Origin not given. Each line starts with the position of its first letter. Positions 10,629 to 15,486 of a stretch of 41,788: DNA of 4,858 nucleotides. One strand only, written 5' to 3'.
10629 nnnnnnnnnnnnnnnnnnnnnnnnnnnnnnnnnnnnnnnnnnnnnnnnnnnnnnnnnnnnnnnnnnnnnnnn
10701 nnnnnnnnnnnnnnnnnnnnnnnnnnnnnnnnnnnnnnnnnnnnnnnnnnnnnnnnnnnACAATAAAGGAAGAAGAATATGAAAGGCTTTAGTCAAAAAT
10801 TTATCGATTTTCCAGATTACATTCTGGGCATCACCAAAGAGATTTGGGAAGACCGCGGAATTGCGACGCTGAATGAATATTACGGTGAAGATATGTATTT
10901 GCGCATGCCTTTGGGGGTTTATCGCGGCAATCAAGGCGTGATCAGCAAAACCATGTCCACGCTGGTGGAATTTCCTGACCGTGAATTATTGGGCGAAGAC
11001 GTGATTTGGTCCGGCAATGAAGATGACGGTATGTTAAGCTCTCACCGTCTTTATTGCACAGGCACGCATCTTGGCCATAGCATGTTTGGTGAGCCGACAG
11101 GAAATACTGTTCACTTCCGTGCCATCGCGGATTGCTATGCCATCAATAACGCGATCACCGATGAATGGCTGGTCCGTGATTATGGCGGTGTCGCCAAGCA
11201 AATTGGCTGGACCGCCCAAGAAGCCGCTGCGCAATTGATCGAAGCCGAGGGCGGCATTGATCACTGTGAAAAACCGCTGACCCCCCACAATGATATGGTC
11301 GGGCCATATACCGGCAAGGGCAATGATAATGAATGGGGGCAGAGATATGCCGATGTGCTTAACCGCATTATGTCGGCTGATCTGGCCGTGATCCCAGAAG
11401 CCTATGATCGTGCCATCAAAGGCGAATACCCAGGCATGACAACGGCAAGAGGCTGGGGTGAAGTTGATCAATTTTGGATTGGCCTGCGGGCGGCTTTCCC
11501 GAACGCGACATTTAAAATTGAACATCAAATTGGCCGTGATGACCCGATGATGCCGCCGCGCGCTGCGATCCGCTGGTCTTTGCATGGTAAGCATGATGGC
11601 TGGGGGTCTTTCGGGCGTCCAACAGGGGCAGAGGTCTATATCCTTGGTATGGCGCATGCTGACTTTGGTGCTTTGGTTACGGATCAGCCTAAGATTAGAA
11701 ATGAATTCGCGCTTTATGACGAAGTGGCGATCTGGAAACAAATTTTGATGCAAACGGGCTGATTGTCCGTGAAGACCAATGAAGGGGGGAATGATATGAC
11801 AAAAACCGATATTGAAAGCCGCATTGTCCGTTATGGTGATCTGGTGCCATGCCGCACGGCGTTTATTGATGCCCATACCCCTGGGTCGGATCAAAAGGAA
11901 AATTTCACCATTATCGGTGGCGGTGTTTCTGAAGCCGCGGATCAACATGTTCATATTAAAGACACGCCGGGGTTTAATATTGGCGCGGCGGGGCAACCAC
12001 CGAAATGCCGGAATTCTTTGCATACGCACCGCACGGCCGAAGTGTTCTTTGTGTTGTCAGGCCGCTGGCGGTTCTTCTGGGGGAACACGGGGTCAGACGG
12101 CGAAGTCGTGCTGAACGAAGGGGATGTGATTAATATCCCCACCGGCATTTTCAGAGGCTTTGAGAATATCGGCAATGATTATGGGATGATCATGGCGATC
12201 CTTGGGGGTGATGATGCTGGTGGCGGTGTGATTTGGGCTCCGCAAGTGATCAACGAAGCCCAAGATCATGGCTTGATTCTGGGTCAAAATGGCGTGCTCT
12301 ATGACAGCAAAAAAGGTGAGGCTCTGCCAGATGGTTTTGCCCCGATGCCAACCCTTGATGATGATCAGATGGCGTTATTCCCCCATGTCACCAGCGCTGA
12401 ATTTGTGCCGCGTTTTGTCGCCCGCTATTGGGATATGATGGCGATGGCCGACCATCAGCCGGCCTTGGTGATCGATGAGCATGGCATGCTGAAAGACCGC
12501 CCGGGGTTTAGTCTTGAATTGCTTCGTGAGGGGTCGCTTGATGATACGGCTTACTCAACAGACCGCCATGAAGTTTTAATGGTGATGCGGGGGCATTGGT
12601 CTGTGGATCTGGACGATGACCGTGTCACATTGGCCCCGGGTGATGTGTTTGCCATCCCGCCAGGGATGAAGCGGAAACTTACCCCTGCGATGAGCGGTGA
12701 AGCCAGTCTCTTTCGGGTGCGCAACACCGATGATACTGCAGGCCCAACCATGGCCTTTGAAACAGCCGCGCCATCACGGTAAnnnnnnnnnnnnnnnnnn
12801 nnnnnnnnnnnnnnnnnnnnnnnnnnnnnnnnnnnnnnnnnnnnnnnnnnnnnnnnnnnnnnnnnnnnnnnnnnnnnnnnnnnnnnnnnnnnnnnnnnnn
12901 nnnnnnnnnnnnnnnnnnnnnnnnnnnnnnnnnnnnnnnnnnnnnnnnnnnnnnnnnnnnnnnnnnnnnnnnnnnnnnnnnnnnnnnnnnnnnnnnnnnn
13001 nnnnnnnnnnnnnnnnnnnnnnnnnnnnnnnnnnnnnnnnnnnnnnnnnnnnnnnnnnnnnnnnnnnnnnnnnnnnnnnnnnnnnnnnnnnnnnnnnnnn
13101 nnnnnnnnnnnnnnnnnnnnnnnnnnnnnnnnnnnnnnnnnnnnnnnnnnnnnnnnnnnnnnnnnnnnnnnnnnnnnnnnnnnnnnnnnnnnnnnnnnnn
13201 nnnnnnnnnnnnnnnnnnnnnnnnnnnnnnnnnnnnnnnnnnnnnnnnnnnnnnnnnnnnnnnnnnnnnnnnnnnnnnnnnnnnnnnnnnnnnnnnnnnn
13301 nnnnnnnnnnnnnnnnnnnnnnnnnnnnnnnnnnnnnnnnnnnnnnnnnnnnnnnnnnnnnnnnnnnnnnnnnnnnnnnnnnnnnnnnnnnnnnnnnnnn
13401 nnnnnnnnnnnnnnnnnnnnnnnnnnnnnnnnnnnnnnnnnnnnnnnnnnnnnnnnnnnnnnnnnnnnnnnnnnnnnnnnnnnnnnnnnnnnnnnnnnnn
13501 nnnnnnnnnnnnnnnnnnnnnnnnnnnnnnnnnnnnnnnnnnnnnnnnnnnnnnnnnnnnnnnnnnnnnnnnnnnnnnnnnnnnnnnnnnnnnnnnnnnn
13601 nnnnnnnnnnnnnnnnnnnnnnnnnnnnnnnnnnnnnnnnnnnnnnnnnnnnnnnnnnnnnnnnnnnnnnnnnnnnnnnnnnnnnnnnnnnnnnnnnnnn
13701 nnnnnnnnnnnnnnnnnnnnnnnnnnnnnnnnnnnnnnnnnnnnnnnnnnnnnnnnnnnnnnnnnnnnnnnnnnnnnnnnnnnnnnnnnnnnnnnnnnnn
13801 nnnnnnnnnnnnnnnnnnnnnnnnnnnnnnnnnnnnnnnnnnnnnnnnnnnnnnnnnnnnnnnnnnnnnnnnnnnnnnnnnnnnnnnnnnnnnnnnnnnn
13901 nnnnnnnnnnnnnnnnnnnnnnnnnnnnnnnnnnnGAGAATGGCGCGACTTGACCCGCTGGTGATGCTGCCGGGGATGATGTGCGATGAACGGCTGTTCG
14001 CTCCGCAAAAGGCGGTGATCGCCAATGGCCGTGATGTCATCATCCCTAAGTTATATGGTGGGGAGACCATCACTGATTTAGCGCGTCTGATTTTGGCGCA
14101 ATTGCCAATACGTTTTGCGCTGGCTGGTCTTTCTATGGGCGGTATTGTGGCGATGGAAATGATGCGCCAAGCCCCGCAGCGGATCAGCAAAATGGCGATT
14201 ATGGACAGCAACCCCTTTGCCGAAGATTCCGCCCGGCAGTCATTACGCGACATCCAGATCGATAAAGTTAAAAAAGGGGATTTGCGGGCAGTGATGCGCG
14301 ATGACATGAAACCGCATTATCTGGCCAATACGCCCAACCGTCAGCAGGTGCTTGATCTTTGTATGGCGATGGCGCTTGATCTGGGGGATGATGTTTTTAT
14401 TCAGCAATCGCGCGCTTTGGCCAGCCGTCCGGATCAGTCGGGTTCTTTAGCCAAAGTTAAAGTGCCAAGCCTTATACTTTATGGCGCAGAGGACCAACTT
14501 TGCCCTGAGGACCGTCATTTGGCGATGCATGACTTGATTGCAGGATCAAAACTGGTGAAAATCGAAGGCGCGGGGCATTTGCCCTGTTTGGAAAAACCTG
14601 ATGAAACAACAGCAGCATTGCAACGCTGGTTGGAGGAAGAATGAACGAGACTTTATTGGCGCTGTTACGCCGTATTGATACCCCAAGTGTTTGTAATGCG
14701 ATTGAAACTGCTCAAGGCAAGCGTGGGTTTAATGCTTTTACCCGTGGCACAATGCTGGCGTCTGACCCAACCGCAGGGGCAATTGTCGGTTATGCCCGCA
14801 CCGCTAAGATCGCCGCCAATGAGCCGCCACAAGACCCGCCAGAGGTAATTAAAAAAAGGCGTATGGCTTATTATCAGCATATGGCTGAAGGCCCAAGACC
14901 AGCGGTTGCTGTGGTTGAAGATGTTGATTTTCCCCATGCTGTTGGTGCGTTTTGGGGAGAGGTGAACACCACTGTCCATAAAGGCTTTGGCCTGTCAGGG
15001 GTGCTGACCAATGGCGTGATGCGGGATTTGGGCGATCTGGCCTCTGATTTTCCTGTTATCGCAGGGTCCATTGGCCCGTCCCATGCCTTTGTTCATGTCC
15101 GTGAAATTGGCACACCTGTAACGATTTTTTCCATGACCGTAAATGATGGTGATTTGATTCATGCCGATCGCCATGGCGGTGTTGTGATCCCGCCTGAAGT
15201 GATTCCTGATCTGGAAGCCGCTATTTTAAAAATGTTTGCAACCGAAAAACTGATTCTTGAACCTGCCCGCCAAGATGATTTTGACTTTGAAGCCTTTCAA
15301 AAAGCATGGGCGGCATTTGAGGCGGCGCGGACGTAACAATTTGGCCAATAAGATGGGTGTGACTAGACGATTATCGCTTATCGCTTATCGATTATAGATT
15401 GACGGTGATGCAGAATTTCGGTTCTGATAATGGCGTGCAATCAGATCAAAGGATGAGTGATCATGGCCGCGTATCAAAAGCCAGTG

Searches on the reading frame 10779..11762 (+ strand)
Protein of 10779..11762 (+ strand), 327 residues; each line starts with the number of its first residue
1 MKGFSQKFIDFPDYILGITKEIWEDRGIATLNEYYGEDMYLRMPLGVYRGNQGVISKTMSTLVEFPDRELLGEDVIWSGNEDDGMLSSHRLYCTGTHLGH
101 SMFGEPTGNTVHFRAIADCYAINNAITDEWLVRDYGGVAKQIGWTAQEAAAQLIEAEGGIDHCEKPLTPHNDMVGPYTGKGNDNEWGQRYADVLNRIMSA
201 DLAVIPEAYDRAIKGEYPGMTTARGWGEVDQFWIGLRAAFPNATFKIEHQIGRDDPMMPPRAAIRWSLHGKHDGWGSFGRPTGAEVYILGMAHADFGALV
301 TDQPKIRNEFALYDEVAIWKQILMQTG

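Call 4: search_protein_families(library=pfam, proteins=[window:10779-11762:+], max_evalue=0.01)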
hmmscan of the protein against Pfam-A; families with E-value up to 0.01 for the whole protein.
window:10779-11762:+ (327 aa): 2 families
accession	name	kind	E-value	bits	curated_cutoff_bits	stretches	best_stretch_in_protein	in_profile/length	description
PF07366.18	SnoaL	-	2.6e-19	69.7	28.4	2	18-142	6-126/126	SnoaL-like polyketide cyclase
PF12680.13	SnoaL_2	-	3.6e-11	44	27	1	189-295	3-93/102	SnoaL-like domain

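Call 7: search_protein_families(library=ncbifam, proteins=[window:10779-11762:+], max_evalue=0.001)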
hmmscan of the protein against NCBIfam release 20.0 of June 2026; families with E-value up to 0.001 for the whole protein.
window:10779-11762:+ (327 aa): 0 families

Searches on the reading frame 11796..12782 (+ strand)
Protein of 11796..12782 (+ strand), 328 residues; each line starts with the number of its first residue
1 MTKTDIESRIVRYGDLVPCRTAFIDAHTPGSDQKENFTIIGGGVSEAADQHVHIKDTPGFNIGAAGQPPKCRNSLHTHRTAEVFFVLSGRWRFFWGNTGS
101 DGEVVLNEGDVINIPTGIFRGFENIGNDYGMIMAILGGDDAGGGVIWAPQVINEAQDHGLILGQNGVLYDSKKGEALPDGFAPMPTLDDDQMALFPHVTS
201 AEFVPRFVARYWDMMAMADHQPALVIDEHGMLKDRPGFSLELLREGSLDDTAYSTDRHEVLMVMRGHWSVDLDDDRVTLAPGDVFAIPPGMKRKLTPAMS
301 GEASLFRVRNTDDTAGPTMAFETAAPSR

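Call 4: search_protein_families(library=pfam, proteins=[window:11796-12782:+], max_evalue=0.01)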
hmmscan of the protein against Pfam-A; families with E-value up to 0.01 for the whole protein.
window:11796-12782:+ (328 aa): 5 families
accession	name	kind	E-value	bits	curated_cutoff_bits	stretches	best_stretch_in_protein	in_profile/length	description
PF07883.17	Cupin_2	-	2.4e-16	59.6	27.2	2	69-132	7-66/70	Cupin domain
PF00190.28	Cupin_1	-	3.5e-10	40.1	22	1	37-136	10-113/151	Cupin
PF02311.25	AraC_binding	-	2.9e-07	30.7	21.1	1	255-292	21-58/135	AraC-like ligand binding domain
PF05899.18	Cupin_3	-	3.2e-06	27.2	23.5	1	256-293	24-62/74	EutQ-like cupin domain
PF11699.14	CENP-C_C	-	0.00034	21.2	29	0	251-306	27-82/85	Mif2/CENP-C like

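Call 7: search_protein_families(library=ncbifam, proteins=[window:11796-12782:+], max_evalue=0.001)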
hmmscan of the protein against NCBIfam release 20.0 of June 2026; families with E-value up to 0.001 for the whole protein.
window:11796-12782:+ (328 aa): 1 family
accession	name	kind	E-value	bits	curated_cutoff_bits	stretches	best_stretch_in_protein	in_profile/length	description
NF049940.1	MandnitrLy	equivalog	0.00038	20.3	140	0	68-154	43-126/130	(R)-mandelonitrile lyase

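Call 19: search_solved_structures(query=window:11796-12782:+, max_evalue=0.01)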
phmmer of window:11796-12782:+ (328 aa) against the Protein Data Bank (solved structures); distinct sequences matched with E-value up to 0.01: 2.
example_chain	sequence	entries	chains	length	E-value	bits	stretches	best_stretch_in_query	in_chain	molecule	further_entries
1y3t_A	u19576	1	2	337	0.0039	19.5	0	253-292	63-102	Hypothetical protein yxaG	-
2h0v_A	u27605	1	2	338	0.0039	19.5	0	253-292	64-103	Quercetin 2,3-dioxygenase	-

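Call 73: find_homologous_proteins(query=window:11796-12782:+, max_evalue=1e-20)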
Query window:11796-12782:+ (328 aa): 6601 proteins with E <= 1e-20 among 8000 candidates; the best 120 are listed.
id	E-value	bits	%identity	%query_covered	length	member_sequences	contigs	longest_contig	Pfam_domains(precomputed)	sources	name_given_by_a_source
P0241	6.8e-215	731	95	100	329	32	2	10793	PF07883.18,PF00190.29,PF05899.19,PF02311.26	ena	-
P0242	5.3e-208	708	92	100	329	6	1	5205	PF07883.18,PF00190.29,PF05899.19,PF02311.26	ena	-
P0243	3.4e-206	702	91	99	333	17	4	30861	PF07883.18,PF00190.29,PF05899.19,PF02311.26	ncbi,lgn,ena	-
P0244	5.7e-204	695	89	100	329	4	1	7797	PF07883.18,PF00190.29,PF05899.19,PF02311.26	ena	-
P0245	1.8e-198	677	88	100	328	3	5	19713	PF07883.18,PF00190.29,PF05899.19,PF02311.26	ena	-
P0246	9.1e-194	661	85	100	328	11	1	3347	PF07883.18,PF00190.29,PF05899.19,PF02311.26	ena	-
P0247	6.2e-192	655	85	100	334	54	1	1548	PF07883.18,PF00190.29,PF05899.19,PF02311.26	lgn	-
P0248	3.3e-191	653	92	96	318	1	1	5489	PF07883.18,PF00190.29,PF05899.19,PF02311.26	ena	-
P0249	5.5e-191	652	84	100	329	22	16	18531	PF07883.18,PF00190.29,PF05899.19,PF02311.26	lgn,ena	-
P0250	2.9e-190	650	84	100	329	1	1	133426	PF07883.18,PF00190.29,PF02311.26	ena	-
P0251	2.2e-189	647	83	100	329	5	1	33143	PF07883.18,PF00190.29,PF02311.26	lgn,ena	-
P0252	2.6e-186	637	83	99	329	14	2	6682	PF07883.18,PF00190.29,PF05899.19,PF02311.26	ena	-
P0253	6.4e-186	635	82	100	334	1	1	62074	PF07883.18,PF00190.29,PF05899.19,PF02311.26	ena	-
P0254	1.9e-185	634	80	100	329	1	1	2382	PF07883.18,PF00190.29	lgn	-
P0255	1.1e-178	612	80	100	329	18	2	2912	PF07883.18,PF00190.29,PF05899.19,PF02311.26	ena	-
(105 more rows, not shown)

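Call 79: predict_structure(alignment_id=A2)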
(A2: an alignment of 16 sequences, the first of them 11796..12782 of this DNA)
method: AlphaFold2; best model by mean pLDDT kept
length: 328 residues; sequences in the alignment: 16
mean_pLDDT: 69.9   pTM: 0.75
mean pLDDT of the five models: 69.9, 65.1, 60.7, 54.5, 51.4
residues with pLDDT >= 90: 43; 70-90: 155; 50-70: 73; < 50: 57
segments of 3 or more residues with pLDDT < 50: 16-56, 139-144, 322-328
pLDDT, mean of each block of 10 residues (from residue 1): 70 48 31 27 26 44 61 54 82 76 89 73 77 66 51 67 68 80 76 74 88 88 90 82 88 86 90 88 80 87 86 67 42
secondary structure, 60 per line:
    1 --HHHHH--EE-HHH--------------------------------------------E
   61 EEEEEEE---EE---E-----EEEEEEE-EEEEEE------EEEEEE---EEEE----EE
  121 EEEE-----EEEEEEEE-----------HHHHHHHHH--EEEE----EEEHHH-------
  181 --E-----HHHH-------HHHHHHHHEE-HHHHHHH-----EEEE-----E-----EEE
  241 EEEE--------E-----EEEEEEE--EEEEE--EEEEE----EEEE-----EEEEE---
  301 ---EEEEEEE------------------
elements in order: H3-7 E60-67 E82-88 E90-95 E102-107 E111-114 E119-124 E130-137 H149-157 E160-163 E168-170 H189-192 H200-207 H211-217 E223-226 E238-244 E259-265 E268-272 E275-279 E284-287 E293-297 E304-310

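Call 81: fold_search(model_id=the predicted structure, library=pdb)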
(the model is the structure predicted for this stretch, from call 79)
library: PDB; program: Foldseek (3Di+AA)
matches with E <= 10: 1953; with E <= 0.001: 632
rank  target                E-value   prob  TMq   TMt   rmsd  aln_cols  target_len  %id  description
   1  1gqg_B                6.4e-15  1.00  0.46  0.45  14.2       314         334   16  Quercetin 2,3-dioxygenase in complex with the inhibitor diethyldithiocarbamate (released 2002-06-21)
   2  1gqh_B                7.1e-15  1.00  0.45  0.45  13.8       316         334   16  Quercetin 2,3-dioxygenase in complex with the inhibitor kojic acid (released 2002-06-21)
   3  1gqg_C                1.2e-14  1.00  0.45  0.44  14.2       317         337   17  Quercetin 2,3-dioxygenase in complex with the inhibitor diethyldithiocarbamate (released 2002-06-21)
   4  1juh_C                1.3e-14  1.00  0.45  0.44  14.3       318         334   15  Crystal Structure of Quercetin 2,3-dioxygenase (released 2002-05-22)
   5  1juh_B                1.5e-14  1.00  0.45  0.44  14.3       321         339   15  Crystal Structure of Quercetin 2,3-dioxygenase (released 2002-05-22)
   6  1juh_D                2.4e-14  1.00  0.44  0.44  14.3       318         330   15  Crystal Structure of Quercetin 2,3-dioxygenase (released 2002-05-22)
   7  1gqg_A                4.0e-14  1.00  0.44  0.44  14.4       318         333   15  Quercetin 2,3-dioxygenase in complex with the inhibitor diethyldithiocarbamate (released 2002-06-21)
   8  1h1i_B                5.2e-14  1.00  0.46  0.44  14.0       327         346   16  CRYSTAL STRUCTURE OF QUERCETIN 2,3-DIOXYGENASE ANAEROBICALLY COMPLEXED WITH THE SUBSTRATE QUERCETN (released 2002-11-28)
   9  1h1i_C                8.6e-14  1.00  0.45  0.43  14.1       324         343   15  CRYSTAL STRUCTURE OF QUERCETIN 2,3-DIOXYGENASE ANAEROBICALLY COMPLEXED WITH THE SUBSTRATE QUERCETN (released 2002-11-28)
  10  1gqh_D                9.6e-14  1.00  0.45  0.44  14.2       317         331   17  Quercetin 2,3-dioxygenase in complex with the inhibitor kojic acid (released 2002-06-21)
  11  1gqh_A                1.0e-13  1.00  0.45  0.43  14.1       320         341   15  Quercetin 2,3-dioxygenase in complex with the inhibitor kojic acid (released 2002-06-21)
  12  1gqg_D                1.2e-13  1.00  0.45  0.44  14.4       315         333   15  Quercetin 2,3-dioxygenase in complex with the inhibitor diethyldithiocarbamate (released 2002-06-21)
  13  1h1i_D                1.3e-13  1.00  0.45  0.43  14.2       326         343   14  CRYSTAL STRUCTURE OF QUERCETIN 2,3-DIOXYGENASE ANAEROBICALLY COMPLEXED WITH THE SUBSTRATE QUERCETN (released 2002-11-28)
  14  1juh_A                1.3e-13  1.00  0.44  0.43  14.3       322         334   13  Crystal Structure of Quercetin 2,3-dioxygenase (released 2002-05-22)
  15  2vqa_C                1.5e-13  1.00  0.40  0.38  10.8       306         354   16  Protein-folding location can regulate Mn versus Cu- or Zn-binding. Crystal Structure of MncA. (released 2008-10-28)
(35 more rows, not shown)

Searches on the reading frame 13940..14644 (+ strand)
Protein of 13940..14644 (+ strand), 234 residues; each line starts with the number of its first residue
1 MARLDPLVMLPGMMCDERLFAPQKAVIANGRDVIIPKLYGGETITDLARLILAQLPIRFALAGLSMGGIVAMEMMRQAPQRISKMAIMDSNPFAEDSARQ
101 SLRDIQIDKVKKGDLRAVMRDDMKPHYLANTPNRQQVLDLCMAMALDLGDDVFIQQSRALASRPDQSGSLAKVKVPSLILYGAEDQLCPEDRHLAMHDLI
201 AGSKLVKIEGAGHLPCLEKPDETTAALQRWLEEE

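Call 4: search_protein_families(library=pfam, proteins=[window:13940-14644:+], max_evalue=0.01)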
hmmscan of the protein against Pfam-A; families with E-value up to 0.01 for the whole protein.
window:13940-14644:+ (234 aa): 8 families
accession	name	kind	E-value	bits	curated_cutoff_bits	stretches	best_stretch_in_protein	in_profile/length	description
PF12697.13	Abhydrolase_6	-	1.6e-11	45.8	26.3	1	45-225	52-216/217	Alpha/beta hydrolase family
PF00561.26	Abhydrolase_1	-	2e-11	44.5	25.8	2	166-220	200-245/245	alpha/beta hydrolase fold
PF12146.15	Hydrolase_4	-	1.7e-07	31.2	27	1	58-218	77-237/239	Serine aminopeptidase, S33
PF12695.13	Abhydrolase_5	-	2.1e-07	31.3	27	1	7-105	2-104/164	Alpha/beta hydrolase family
PF00975.26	Thioesterase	-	5.7e-05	23.9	26.4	1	48-217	56-211/226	Thioesterase domain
PF20408.4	Abhydrolase_11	-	0.0018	18.4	27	0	54-103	73-119/193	Alpha/beta hydrolase domain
PF03959.19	FSH1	-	0.002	18.3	21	1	169-216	155-203/211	Serine hydrolase (FSH1)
PF08386.16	Abhydrolase_4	-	0.0037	17.8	21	1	166-214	26-74/103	TAP-like protein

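Call 7: search_protein_families(library=ncbifam, proteins=[window:13940-14644:+], max_evalue=0.001)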
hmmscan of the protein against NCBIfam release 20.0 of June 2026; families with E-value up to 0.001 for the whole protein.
window:13940-14644:+ (234 aa): 23 families
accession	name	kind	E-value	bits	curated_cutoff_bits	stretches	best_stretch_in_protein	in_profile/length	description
NF051488.1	bifunc_PcaDC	exception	1.4e-26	93.6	390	1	42-233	59-252/375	bifunctional 3-oxoadipate enol-lactonase/4-carboxymuconolactone decarboxylase PcaDC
TIGR02427.1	protocat_pcaD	equivalog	1.6e-23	83.4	255.85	1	43-231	61-250/251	3-oxoadipate enol-lactonase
NF051487.1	bifunc_PcaCD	exception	2.2e-18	66.5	430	1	45-232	226-412/413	bifunctional 4-carboxymuconolactone decarboxylase/3-oxoadipate enol-lactonase PcaCD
TIGR01738.1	bioH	equivalog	5.3e-16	59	206.95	1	43-229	51-243/245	pimeloyl-ACP methyl ester esterase BioH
NF011457.0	PRK14875.1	equivalog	2.1e-12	46.7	307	1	43-232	180-370/372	acetoin dehydrogenase dihydrolipoyllysine-residue acetyltransferase subunit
NF052610.1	macro_16_ester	equivalog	2.4e-12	46.8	420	1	165-213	214-262/281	alpha/beta fold macrolide esterase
NF050089.1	i_nPHAscl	equivalog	3.3e-11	42.8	300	2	58-93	85-120/288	intracellular short-chain-length polyhydroxyalkanoate depolymerase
TIGR03695.1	menH_SHCHC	equivalog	4.5e-10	39.4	208.55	1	44-103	57-117/252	2-succinyl-6-hydroxy-2,4-cyclohexadiene-1-carboxylate synthase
NF033124.1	estX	equivalog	3.8e-09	36.1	600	1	167-214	215-262/280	macrolide esterase EstX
TIGR01250.1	pro_imino_pep_2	subfamily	5.5e-09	36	167.65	1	167-231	224-287/288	proline iminopeptidase-family hydrolase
NF041759.1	mac_hydro_EstT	equivalog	5.5e-08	32.3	450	0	170-213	216-259/278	macrolide hydrolase EstT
NF053684.1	esterase_mleBCA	exception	1.2e-07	31.1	570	1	167-214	217-264/281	BCA family alpha/beta fold macrolide esterase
NF053683.1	esterase_mleBRB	exception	2e-07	30.9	585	1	171-214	216-260/280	BRB family alpha/beta fold macrolide esterase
NF053693.1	esterase_mleCBF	exception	2.1e-07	30.6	564.5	1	170-214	217-261/279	CBF family alpha/beta fold macrolide esterase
NF007954.0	PRK10673.1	equivalog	3.9e-07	29.6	399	1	50-111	74-135/255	esterase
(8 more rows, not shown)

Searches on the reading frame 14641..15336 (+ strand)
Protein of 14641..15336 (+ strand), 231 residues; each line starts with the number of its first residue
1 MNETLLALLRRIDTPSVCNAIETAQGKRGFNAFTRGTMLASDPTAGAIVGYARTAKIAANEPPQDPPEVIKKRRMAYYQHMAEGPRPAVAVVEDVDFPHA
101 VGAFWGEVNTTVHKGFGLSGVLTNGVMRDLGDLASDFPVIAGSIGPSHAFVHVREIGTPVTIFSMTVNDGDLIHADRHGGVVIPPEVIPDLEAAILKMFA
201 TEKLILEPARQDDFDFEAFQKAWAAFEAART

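Call 4: search_protein_families(library=pfam, proteins=[window:14641-15336:+], max_evalue=0.01)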
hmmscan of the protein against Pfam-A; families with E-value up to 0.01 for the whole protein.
window:14641-15336:+ (231 aa): 1 family
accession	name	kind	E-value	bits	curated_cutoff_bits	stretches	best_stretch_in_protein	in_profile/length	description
PF03737.21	RraA-like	-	3.4e-17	63.5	24.5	1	14-182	1-152/152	Aldolase/RraA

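Call 7: search_protein_families(library=ncbifam, proteins=[window:14641-15336:+], max_evalue=0.001)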
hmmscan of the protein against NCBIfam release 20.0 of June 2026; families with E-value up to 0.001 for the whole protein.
window:14641-15336:+ (231 aa): 6 families
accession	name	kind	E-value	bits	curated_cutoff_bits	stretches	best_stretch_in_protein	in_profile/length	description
NF006093.0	PRK08245.1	subfamily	7.5e-14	51.7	208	1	4-207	9-209/240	hypothetical protein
NF004850.0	PRK06201.1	subfamily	3.1e-10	39.9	231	1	103-217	95-211/222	hypothetical protein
NF005442.0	PRK07028.1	equivalog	2.7e-09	36.1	593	1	102-190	302-392/430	bifunctional hexulose-6-phosphate synthase/ribonuclease regulator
TIGR02798.1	ligK_PcmE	equivalog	2.1e-06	27.5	304.5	1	102-190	89-179/222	4-carboxy-4-hydroxy-2-oxoadipate aldolase/oxaloacetate decarboxylase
NF006731.0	PRK09262.1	equivalog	2.1e-05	24.2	179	1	102-192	95-187/229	4-carboxy-4-hydroxy-2-oxoadipate aldolase/oxaloacetate decarboxylase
NF009399.0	PRK12764.1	equivalog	3.9e-05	22.8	444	1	105-207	363-468/501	fumarylacetoacetate hydrolase family protein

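Call 20: search_solved_structures(query=window:14641-15336:+, max_evalue=0.01)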
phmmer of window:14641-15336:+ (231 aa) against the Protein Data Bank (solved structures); distinct sequences matched with E-value up to 0.01: 2.
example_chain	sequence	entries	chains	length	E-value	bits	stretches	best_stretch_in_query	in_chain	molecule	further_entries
3k4i_A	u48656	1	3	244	1.2e-05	28.6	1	103-208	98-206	uncharacterized protein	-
5ir2_A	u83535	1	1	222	4.4e-05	26.7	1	66-189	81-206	Cellulase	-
